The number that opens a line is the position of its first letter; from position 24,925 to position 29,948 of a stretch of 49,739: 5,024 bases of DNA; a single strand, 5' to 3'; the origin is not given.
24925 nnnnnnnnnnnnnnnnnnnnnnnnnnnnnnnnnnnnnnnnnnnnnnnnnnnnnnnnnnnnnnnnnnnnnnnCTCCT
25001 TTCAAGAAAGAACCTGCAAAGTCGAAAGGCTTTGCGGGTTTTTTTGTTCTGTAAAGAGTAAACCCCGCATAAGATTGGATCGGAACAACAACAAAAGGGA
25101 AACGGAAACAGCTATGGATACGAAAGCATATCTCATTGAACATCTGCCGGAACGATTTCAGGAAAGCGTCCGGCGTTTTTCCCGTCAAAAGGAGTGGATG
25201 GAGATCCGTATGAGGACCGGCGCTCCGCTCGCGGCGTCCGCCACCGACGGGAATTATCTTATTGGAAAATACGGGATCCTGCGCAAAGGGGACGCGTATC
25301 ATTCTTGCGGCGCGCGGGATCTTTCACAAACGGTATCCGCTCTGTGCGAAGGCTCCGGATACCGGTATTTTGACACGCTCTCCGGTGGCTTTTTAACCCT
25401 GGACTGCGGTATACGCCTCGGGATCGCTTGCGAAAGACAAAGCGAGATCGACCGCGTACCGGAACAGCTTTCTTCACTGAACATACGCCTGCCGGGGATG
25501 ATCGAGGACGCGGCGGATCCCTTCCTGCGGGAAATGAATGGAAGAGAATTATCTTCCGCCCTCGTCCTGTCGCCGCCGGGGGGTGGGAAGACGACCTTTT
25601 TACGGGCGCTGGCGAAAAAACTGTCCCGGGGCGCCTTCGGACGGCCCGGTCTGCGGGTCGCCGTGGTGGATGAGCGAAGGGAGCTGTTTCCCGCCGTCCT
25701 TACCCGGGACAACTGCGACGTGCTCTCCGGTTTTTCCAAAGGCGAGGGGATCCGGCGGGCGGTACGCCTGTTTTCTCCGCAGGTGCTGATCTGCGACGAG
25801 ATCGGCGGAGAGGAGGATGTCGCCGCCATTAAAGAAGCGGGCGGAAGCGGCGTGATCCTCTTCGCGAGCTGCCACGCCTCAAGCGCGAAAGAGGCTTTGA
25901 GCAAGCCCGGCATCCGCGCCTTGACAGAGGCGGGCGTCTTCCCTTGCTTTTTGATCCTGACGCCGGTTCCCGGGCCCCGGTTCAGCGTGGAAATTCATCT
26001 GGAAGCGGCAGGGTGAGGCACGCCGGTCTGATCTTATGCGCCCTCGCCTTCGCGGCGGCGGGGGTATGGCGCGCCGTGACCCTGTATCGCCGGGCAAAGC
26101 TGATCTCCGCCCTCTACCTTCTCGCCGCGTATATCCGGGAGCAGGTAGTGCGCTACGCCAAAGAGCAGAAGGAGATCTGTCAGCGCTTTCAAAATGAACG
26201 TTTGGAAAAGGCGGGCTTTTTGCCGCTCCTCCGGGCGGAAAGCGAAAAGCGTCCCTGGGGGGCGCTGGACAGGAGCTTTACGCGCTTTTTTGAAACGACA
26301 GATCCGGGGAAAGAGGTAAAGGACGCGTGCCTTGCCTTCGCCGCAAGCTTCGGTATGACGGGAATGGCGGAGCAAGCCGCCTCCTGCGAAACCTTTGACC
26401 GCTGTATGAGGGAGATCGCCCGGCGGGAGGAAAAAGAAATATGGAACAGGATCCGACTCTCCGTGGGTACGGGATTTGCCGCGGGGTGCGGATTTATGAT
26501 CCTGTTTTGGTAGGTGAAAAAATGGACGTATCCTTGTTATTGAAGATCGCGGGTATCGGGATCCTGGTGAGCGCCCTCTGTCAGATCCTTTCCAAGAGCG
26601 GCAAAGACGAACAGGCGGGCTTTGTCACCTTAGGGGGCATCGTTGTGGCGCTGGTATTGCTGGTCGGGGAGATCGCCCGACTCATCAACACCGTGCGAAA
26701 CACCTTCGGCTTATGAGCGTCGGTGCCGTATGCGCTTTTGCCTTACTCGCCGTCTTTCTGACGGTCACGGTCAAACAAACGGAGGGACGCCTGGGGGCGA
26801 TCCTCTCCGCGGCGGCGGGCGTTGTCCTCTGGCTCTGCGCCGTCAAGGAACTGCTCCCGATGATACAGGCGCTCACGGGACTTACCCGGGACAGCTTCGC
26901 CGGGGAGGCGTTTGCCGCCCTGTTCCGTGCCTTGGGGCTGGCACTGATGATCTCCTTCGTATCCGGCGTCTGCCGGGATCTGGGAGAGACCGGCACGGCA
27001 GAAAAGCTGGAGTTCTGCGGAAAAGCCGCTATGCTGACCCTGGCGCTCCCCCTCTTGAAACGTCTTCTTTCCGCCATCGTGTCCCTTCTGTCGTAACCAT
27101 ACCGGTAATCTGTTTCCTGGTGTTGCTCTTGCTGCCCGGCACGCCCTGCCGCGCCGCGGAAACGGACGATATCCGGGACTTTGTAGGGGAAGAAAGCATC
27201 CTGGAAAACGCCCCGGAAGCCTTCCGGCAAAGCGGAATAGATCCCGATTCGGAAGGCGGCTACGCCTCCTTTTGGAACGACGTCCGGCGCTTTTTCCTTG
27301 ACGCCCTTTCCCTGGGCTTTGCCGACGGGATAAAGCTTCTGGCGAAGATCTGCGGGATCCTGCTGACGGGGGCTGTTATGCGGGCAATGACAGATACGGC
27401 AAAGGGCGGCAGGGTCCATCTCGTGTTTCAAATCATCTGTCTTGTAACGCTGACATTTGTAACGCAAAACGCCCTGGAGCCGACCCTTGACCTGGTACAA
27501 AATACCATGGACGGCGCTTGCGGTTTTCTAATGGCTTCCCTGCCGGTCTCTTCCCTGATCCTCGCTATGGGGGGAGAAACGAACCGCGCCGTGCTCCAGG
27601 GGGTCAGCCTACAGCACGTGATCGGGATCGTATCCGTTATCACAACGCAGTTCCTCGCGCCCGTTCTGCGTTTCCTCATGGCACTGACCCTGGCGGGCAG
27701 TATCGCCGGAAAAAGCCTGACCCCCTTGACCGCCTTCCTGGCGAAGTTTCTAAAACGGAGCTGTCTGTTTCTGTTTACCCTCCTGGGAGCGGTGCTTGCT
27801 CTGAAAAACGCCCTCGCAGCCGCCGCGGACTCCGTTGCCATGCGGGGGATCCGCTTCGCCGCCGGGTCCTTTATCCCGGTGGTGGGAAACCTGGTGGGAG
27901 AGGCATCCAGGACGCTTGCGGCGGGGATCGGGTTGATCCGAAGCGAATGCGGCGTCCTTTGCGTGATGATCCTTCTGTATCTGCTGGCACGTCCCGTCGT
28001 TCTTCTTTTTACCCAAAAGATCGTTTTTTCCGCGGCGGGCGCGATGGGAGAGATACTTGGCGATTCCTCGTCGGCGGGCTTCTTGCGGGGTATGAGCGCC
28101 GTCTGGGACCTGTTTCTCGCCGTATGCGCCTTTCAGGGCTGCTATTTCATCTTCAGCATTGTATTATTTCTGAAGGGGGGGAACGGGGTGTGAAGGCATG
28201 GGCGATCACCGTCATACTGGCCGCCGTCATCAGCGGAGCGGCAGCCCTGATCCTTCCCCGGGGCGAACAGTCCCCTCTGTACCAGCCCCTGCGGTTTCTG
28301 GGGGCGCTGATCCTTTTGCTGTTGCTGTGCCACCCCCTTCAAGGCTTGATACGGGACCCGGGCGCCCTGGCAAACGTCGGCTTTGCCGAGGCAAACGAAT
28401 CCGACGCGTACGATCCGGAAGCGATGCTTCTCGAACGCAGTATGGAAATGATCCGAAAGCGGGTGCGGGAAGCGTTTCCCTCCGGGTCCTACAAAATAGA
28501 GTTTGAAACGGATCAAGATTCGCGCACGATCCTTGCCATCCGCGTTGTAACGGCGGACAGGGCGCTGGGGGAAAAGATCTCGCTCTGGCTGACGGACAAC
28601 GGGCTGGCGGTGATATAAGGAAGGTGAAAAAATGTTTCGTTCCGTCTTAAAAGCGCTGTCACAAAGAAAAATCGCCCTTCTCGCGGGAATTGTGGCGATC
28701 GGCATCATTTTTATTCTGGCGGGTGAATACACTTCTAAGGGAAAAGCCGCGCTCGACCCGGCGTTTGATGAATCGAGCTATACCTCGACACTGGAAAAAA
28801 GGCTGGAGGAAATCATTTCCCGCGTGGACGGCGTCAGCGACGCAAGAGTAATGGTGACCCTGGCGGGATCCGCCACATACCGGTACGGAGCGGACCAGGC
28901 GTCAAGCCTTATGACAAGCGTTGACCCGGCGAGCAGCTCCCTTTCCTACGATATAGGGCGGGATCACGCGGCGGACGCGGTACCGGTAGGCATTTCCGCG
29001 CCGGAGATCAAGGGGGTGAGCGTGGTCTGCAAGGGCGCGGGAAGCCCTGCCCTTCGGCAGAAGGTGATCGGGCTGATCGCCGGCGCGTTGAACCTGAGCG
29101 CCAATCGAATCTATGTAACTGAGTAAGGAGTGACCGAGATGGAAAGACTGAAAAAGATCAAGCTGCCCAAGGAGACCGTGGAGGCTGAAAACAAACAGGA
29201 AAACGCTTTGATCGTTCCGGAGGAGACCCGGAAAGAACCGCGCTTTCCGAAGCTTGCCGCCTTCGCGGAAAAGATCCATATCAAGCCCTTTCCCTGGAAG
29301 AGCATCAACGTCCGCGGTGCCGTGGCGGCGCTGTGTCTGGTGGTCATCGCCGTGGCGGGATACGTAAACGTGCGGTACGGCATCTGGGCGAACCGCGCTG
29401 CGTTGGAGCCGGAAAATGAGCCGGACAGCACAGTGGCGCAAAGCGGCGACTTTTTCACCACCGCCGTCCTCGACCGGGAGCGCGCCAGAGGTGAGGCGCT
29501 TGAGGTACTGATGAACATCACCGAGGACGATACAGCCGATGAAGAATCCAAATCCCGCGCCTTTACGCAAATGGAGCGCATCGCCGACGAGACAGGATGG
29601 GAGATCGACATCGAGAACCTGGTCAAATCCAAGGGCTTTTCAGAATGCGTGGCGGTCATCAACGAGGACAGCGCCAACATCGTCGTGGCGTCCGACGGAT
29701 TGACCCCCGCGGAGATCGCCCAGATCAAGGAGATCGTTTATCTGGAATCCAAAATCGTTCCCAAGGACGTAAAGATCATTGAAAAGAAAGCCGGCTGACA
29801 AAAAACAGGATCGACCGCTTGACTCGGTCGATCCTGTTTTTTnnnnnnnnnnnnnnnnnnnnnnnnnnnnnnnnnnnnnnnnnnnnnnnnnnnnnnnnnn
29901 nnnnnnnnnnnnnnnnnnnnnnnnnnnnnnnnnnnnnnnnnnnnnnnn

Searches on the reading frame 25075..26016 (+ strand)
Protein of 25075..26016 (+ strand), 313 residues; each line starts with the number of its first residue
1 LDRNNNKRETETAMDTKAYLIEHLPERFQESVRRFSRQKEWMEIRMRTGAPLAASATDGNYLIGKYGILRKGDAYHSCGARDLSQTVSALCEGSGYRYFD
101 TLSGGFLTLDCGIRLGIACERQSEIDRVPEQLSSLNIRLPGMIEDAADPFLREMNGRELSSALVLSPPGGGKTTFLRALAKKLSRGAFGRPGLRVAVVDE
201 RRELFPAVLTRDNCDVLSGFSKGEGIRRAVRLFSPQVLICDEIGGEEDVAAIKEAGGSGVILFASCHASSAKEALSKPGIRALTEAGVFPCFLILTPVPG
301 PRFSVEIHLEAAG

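Call 91: search_protein_families(library=pfam, proteins=[window:25075-26016:+], max_evalue=0.0001)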
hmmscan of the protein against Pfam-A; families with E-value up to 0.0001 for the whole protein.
window:25075-26016:+ (313 aa): 1 family
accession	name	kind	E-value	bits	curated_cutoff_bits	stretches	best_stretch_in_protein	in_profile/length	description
PF19568.5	Spore_III_AA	-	2.8e-40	138.7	27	1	39-296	27-287/306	Sporulation stage III, protein AA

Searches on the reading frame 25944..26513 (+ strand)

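Call 91: search_protein_families(library=pfam, proteins=[window:25944-26513:+], max_evalue=0.0001)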
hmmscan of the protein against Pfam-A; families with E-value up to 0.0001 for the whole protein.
window:25944-26513:+ (189 aa): 1 family
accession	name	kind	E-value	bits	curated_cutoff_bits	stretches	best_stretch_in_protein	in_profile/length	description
PF09548.15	Spore_III_AB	-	1.2e-09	38.9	32.5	1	27-189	3-170/170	Stage III sporulation protein AB (spore_III_AB)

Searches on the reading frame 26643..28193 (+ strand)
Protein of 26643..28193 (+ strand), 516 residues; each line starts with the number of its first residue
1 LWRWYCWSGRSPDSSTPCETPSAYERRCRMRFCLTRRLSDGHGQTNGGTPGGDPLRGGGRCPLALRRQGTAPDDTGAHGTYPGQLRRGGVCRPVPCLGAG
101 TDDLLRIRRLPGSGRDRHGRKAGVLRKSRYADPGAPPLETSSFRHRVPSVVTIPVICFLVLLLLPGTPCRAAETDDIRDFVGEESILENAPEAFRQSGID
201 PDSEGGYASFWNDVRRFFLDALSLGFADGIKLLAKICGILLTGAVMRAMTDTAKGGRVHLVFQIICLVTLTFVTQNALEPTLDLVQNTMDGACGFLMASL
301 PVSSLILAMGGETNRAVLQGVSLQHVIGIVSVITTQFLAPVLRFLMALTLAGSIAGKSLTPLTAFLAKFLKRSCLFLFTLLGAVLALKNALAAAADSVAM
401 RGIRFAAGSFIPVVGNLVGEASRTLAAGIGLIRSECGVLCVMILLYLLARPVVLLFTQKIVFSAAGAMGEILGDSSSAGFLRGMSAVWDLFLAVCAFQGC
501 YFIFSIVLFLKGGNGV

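Call 91: search_protein_families(library=pfam, proteins=[window:26643-28193:+], max_evalue=0.0001)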
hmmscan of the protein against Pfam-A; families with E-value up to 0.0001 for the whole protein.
window:26643-28193:+ (516 aa): 1 family
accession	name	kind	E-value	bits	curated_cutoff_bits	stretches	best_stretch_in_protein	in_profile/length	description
PF09546.15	Spore_III_AE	-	2.5e-36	126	27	1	211-509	19-317/321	Stage III sporulation protein AE (spore_III_AE)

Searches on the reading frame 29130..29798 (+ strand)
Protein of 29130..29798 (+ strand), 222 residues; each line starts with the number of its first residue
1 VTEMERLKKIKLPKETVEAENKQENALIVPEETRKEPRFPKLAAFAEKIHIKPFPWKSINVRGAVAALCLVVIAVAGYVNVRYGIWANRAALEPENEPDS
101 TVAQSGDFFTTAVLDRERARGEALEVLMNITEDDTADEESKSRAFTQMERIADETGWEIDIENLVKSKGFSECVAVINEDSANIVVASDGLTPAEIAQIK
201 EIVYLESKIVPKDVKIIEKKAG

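Call 91: search_protein_families(library=pfam, proteins=[window:29130-29798:+], max_evalue=0.0001)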
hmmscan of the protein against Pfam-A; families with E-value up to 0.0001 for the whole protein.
window:29130-29798:+ (222 aa): 1 family
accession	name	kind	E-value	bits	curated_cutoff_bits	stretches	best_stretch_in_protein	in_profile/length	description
PF12685.13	SpoIIIAH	-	1.5e-30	107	30.6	1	98-216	73-191/191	SpoIIIAH-like protein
